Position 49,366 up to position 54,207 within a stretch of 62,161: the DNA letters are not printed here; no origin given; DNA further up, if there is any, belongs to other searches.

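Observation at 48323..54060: Candidate antiviral system: HEPN-motif protein translationally coupled to a nuclease-STAND NTPase-HEAT repeat giant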

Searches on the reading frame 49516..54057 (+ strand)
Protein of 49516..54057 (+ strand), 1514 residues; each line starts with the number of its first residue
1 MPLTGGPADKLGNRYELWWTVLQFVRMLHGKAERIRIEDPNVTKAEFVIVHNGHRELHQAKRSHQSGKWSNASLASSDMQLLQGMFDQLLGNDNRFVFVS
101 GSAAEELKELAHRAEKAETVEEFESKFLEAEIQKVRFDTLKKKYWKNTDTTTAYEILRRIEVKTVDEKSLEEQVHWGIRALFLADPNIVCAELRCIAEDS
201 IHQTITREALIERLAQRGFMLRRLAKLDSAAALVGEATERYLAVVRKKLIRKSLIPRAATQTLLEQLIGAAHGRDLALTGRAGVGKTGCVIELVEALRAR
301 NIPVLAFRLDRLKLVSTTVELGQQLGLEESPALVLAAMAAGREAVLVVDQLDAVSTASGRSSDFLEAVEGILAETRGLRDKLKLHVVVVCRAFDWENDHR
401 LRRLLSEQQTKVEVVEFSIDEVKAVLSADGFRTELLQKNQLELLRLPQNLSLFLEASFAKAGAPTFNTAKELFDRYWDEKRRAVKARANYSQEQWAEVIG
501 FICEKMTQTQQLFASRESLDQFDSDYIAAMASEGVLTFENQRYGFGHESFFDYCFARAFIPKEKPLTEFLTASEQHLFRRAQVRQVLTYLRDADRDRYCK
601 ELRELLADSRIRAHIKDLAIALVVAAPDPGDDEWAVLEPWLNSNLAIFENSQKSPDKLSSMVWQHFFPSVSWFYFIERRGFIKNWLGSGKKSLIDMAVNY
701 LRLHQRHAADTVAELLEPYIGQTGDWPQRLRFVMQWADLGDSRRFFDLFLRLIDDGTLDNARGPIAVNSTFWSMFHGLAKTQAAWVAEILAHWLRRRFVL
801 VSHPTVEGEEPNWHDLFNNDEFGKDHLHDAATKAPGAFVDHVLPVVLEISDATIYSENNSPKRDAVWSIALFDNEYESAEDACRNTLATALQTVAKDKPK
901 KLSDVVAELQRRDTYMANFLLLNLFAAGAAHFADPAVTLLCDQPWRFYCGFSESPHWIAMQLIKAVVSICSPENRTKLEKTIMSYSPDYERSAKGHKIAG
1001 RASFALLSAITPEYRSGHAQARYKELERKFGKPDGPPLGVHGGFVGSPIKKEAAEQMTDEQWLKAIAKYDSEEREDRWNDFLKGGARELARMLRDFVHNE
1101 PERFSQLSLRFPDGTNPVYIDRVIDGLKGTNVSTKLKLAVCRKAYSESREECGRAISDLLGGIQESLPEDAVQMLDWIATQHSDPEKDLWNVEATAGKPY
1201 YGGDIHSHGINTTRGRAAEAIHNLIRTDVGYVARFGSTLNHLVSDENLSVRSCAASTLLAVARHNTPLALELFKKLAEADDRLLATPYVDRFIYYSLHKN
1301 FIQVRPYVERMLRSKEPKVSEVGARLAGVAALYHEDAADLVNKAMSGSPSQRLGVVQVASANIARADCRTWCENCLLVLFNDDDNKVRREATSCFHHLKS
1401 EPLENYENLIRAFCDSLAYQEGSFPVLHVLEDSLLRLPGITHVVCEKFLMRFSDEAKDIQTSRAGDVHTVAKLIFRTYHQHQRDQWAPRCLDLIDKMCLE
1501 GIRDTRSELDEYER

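Call 4: search_protein_families(library=pfam, proteins=[window:49516-54057:+], max_evalue=1)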
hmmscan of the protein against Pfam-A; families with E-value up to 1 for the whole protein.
window:49516-54057:+ (1514 aa): 15 families
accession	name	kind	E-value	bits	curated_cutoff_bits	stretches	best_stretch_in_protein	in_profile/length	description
PF02985.28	HEAT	-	1.4e-05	25.4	23.5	1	1374-1398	3-27/31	HEAT repeat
PF01602.26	Adaptin_N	-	0.00013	21.1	37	1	1212-1280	129-196/524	Adaptin N terminal region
PF13305.11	TetR_C_33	-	0.00014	22.9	26.8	1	741-781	38-80/103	Tetracyclin repressor-like, C-terminal domain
PF00004.35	AAA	-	0.00095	20.1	21.2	1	277-392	2-110/131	ATPase family associated with various cellular activities (AAA)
PF13191.12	AAA_16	-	0.0011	20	32.6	1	257-405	5-156/167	AAA ATPase domain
PF13401.12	AAA_22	-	0.0059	17.4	27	1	276-367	8-103/130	AAA domain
PF12717.13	Cnd1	-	0.0067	16.9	26.4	1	1214-1276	38-100/162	non-SMC mitotic condensation complex subunit 1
PF03266.21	NTPase_1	-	0.014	15.7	23.9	1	276-308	2-34/168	NTPase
PF01656.29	CbiA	-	0.016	15.6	25.4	1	280-428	6-118/125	CobQ/CobB/MinD/ParA nucleotide binding domain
PF05729.18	NACHT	-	0.046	14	26.7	1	276-426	3-160/167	NACHT domain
PF08713.17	DNA_alkylation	-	0.056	13.6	21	0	561-610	119-168/213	DNA alkylation repair enzyme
PF13604.12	AAA_30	-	0.081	13.1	27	1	276-307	21-52/191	AAA domain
PF24883.2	NPHP3_N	-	0.084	13.5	24.8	0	275-309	24-58/164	Nephrocystin 3, N-terminal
PF13646.12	HEAT_2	-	0.29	11.9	27.7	1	1237-1281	34-75/88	HEAT repeats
PF14411.12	LHH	-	0.96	10.1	23.3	0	109-148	35-73/76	A nuclease of the HNH/ENDO VII superfamily with conserved LHH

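Call 5: search_protein_families(library=padloc, proteins=[window:49516-54057:+], max_evalue=1)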
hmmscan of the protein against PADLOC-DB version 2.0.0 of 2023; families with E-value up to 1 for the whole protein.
window:49516-54057:+ (1514 aa): 0 families

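Call 6: search_protein_families(library=ncbifam, proteins=[window:49516-54057:+], max_evalue=1)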
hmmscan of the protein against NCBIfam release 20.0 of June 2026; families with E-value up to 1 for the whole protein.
window:49516-54057:+ (1514 aa): 1 family
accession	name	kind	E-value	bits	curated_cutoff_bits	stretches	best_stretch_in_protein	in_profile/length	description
NF010248.0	PRK13695.1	equivalog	0.038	13.7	156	1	277-306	7-36/180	NTPase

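Call 8: find_homologous_proteins(query=window:49516-54057:+)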
Query window:49516-54057:+ (1514 aa): 1272 proteins with E <= 0.001 among 8000 candidates; the best 120 are listed.
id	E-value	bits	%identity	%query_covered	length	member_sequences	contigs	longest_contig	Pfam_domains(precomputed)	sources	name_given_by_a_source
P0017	0.0e+0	3475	100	100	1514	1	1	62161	PF02985.29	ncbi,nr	ncbi:MAG: hypothetical protein HYT89_02040 [Candidatus Omnitrophica bacterium]|nr:hypothetical prote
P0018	0.0e+0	2593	75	100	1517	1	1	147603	-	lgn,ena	-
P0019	0.0e+0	2473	72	100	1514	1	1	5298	-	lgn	-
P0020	0.0e+0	2396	70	100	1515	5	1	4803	-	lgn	-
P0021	0.0e+0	2394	70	100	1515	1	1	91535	PF02985.29,PF13191.13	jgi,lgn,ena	-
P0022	0.0e+0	2377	68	100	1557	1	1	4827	-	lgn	-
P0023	0.0e+0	2376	69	100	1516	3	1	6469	-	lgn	-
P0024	0.0e+0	2350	68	100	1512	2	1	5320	PF02985.29,PF01602.27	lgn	-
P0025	0.0e+0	2338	67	100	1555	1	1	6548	PF02985.29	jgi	jgi:hypothetical protein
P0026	0.0e+0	2304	66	100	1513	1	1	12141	PF02985.29,PF01602.27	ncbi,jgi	-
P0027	0.0e+0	2262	66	100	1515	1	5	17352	-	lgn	-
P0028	0.0e+0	2249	74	89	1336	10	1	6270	-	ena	-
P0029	0.0e+0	2245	65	100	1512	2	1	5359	PF02985.29,PF01602.27,PF13646.13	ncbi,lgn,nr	ncbi:MAG: ATP-binding protein [Acidobacteria bacterium]|nr:ATP-binding protein [Acidobacteriota bact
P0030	0.0e+0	2243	65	100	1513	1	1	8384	PF02985.29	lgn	-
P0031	0.0e+0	2236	65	100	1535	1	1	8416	PF02985.29,PF05729.19,PF13191.13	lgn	-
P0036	0.0e+0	2221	64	100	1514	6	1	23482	-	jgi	jgi:hypothetical protein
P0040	0.0e+0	2108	62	100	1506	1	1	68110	-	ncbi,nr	ncbi:MAG: hypothetical protein NDI77_00465 [Geobacteraceae bacterium]|nr:hypothetical protein [Geoba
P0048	0.0e+0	2043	60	100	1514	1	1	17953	PF02985.29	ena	-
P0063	0.0e+0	1937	57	100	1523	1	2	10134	-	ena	-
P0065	0.0e+0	1935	58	100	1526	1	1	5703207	PF02985.29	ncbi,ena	-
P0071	0.0e+0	1924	57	100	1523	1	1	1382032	-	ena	-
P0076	0.0e+0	1916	57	100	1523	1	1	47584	-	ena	-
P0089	0.0e+0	1901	56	100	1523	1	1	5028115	-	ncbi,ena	-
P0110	0.0e+0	1876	58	100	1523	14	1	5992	-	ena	-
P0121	0.0e+0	1859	56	100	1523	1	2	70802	-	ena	-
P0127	0.0e+0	1854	55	100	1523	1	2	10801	-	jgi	jgi:hypothetical protein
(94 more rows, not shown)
